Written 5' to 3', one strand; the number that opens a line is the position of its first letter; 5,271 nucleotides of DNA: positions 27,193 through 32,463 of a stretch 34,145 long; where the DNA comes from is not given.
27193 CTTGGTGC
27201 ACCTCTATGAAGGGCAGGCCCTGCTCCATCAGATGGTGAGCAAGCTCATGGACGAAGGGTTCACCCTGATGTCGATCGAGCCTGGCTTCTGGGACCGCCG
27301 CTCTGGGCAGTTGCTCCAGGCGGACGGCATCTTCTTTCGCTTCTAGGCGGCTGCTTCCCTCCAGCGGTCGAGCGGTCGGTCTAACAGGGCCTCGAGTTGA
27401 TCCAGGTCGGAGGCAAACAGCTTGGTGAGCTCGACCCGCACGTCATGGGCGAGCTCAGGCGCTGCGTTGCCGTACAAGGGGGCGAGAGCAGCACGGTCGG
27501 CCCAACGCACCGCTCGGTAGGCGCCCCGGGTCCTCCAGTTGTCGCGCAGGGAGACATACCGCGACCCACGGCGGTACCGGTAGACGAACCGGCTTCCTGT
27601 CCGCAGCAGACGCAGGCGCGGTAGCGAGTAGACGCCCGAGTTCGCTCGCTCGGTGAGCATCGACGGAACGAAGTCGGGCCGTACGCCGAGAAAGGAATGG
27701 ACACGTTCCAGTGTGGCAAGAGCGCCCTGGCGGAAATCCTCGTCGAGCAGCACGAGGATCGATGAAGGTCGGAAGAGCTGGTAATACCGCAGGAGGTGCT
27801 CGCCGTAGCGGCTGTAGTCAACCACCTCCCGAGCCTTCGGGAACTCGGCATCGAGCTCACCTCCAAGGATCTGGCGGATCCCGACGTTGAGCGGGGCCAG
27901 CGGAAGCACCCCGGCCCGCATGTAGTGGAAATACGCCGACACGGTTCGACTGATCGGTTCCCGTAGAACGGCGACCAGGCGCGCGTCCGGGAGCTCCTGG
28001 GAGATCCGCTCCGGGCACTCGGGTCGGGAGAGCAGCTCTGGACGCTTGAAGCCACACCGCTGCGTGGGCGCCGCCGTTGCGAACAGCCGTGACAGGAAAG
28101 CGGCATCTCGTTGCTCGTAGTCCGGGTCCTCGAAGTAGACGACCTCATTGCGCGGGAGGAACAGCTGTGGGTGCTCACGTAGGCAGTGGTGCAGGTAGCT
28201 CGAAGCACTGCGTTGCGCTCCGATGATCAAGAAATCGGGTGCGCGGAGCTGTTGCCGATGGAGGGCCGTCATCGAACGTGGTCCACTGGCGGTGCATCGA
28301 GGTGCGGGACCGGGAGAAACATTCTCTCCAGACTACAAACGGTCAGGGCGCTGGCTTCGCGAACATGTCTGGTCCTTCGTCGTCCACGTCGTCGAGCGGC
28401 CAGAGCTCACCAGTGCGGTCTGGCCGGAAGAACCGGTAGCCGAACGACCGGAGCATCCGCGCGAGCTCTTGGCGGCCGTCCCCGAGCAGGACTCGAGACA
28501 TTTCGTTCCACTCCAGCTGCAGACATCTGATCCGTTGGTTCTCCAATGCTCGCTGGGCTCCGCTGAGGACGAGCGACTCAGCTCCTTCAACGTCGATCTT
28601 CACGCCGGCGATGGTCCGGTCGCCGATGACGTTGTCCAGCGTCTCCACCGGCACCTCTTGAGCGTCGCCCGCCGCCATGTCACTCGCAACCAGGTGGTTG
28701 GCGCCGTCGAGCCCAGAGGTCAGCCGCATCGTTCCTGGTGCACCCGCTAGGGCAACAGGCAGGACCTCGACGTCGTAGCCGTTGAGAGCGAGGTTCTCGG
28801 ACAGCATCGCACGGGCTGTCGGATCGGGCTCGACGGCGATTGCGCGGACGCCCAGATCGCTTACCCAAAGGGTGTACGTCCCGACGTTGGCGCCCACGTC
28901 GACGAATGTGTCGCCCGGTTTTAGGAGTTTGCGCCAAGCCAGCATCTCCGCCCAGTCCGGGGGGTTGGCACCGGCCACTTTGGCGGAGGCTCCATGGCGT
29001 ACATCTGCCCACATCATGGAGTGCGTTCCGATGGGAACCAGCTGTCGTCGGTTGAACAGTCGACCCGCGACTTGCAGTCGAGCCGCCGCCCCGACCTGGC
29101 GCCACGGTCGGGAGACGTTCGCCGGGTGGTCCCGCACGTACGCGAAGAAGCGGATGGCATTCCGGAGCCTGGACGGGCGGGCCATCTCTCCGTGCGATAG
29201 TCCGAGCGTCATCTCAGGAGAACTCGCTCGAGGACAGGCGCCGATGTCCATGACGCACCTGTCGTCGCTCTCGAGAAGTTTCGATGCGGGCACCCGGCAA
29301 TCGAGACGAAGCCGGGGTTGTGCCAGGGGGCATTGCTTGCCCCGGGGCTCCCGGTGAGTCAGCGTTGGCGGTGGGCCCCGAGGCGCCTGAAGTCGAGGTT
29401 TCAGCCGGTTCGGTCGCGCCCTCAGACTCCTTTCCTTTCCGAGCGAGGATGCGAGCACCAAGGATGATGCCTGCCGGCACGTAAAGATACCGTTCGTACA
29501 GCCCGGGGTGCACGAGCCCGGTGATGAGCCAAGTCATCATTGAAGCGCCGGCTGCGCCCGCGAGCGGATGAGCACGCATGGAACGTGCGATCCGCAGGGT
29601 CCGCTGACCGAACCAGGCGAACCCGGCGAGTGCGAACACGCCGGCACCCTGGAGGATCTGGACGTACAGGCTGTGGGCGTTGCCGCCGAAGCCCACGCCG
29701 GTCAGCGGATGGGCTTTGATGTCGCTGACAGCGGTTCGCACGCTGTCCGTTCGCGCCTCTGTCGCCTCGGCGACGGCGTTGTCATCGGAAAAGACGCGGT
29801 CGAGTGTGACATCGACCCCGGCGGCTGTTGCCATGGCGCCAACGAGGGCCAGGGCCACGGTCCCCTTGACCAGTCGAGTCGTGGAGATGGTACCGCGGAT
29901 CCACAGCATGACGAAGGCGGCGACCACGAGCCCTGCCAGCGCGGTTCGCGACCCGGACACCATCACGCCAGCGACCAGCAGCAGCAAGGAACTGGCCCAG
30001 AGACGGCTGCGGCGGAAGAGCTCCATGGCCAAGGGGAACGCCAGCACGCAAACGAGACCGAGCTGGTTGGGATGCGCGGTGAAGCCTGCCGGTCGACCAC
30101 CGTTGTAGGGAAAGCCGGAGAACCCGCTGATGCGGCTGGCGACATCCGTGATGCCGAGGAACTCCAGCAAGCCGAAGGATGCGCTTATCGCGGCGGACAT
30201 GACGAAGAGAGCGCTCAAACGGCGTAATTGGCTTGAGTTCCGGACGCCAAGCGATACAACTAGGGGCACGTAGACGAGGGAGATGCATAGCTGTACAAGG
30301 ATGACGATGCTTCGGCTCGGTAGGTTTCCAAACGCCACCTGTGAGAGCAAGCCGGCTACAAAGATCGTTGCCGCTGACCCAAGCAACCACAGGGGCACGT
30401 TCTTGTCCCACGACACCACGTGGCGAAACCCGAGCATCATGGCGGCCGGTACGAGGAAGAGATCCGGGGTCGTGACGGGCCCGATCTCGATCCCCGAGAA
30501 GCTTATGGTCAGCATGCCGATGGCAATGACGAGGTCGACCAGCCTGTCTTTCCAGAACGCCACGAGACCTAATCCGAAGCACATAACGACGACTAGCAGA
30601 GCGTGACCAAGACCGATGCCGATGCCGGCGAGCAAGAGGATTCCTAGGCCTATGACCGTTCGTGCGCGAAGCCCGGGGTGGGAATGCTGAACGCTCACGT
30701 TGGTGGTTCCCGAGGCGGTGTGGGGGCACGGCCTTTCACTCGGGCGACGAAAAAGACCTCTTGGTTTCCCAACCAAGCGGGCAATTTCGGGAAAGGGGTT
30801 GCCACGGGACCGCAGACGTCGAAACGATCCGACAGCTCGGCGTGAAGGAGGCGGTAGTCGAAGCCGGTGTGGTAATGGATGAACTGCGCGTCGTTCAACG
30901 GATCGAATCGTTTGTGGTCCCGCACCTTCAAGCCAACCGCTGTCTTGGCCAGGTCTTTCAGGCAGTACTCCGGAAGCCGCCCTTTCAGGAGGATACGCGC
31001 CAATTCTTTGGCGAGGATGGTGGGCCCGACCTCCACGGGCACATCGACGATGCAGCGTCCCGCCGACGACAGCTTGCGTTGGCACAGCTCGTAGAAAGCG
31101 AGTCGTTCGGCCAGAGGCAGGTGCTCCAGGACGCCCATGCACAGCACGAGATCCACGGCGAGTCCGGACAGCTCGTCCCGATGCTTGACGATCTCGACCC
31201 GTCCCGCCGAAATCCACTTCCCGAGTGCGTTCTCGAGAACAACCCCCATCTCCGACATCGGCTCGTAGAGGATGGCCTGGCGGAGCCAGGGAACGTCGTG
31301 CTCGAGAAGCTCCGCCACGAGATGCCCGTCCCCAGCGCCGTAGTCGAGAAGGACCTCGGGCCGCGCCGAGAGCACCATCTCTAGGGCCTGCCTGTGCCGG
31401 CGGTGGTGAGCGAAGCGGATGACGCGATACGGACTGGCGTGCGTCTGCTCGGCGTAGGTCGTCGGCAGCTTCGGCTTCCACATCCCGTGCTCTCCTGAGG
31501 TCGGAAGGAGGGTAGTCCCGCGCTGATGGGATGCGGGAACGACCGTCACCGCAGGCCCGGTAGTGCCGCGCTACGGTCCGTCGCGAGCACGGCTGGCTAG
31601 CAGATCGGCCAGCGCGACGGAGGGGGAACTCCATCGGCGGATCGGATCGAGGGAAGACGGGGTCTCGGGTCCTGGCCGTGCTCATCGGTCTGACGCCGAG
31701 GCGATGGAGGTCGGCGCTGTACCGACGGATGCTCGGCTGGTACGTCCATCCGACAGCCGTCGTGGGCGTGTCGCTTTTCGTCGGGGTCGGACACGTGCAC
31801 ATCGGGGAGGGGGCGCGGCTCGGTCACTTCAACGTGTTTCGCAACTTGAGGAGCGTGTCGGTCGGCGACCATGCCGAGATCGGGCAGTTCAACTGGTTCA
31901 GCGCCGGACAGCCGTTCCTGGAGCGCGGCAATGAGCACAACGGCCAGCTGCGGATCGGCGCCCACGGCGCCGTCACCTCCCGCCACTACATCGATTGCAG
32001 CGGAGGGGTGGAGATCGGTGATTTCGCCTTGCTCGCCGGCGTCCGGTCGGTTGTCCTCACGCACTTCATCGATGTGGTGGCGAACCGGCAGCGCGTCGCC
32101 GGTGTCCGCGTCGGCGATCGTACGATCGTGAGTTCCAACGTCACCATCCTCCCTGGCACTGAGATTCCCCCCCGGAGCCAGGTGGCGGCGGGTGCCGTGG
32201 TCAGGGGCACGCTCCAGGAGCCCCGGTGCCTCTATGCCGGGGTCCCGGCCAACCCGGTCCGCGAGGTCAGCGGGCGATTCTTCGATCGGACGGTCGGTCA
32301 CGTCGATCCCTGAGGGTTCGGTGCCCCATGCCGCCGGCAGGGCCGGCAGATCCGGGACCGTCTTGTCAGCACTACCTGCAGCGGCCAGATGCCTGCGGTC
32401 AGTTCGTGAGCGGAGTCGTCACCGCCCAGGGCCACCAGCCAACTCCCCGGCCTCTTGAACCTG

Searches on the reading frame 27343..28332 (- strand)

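Call 78: search_protein_families(library=pfam, proteins=[window:27343-28332:-], max_evalue=0.001)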
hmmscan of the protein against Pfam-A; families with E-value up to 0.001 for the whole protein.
window:27343-28332:- (329 aa): 2 families
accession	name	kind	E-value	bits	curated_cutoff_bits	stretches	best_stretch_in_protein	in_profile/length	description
PF13469.12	Sulfotransfer_3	-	6.2e-10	40.1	27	0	106-217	114-212/216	Sulfotransferase family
PF00685.33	Sulfotransfer_1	-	2.5e-05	24.3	22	1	33-218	3-182/255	Sulfotransferase domain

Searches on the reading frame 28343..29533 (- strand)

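Call 78: search_protein_families(library=pfam, proteins=[window:28343-29533:-], max_evalue=0.001)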
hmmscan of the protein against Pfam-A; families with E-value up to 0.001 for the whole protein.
window:28343-29533:- (396 aa): 2 families
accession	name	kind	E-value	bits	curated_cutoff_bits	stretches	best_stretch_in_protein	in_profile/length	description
PF05050.19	Methyltransf_21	-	1.4e-14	55.1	22.7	1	212-368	1-173/173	Methyltransferase FkbM domain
PF02475.24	TRM5-TYW2_MTfase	-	0.00048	20.6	28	1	202-260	32-92/164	TRM5/TYW2 methyltransferase domain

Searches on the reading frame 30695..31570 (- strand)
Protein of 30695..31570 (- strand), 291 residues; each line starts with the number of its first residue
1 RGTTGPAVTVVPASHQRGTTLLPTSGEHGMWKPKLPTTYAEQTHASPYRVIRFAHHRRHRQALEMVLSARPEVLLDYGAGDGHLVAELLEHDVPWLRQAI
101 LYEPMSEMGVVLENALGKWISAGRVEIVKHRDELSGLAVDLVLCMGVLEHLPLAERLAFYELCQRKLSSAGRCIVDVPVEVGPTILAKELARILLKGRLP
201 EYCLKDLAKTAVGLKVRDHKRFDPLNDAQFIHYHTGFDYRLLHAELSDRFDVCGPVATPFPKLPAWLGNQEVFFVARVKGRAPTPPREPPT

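Call 78: search_protein_families(library=pfam, proteins=[window:30695-31570:-], max_evalue=0.001)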
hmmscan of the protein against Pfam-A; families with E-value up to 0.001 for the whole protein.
window:30695-31570:- (291 aa): 2 families
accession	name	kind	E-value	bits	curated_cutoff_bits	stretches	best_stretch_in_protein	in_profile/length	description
PF13489.12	Methyltransf_23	-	1.5e-05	25.2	27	1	56-152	11-95/164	Methyltransferase domain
PF08242.18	Methyltransf_12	-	0.00016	22.7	30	1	75-172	1-97/98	Methyltransferase domain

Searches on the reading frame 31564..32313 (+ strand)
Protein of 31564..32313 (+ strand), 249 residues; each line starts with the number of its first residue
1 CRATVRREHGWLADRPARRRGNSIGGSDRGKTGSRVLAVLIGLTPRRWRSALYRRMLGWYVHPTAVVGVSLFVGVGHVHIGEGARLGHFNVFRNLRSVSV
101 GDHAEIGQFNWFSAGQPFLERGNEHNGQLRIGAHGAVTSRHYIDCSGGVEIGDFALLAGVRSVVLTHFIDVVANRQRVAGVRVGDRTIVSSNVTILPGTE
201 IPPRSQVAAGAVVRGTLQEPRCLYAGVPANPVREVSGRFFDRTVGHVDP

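Call 78: search_protein_families(library=pfam, proteins=[window:31564-32313:+], max_evalue=0.001)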
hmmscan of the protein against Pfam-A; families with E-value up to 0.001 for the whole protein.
window:31564-32313:+ (249 aa): 1 family
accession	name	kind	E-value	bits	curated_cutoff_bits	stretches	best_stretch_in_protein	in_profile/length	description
PF00132.30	Hexapep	-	1.3e-08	34.6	27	1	180-215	1-36/36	Bacterial transferase hexapeptide (six repeats)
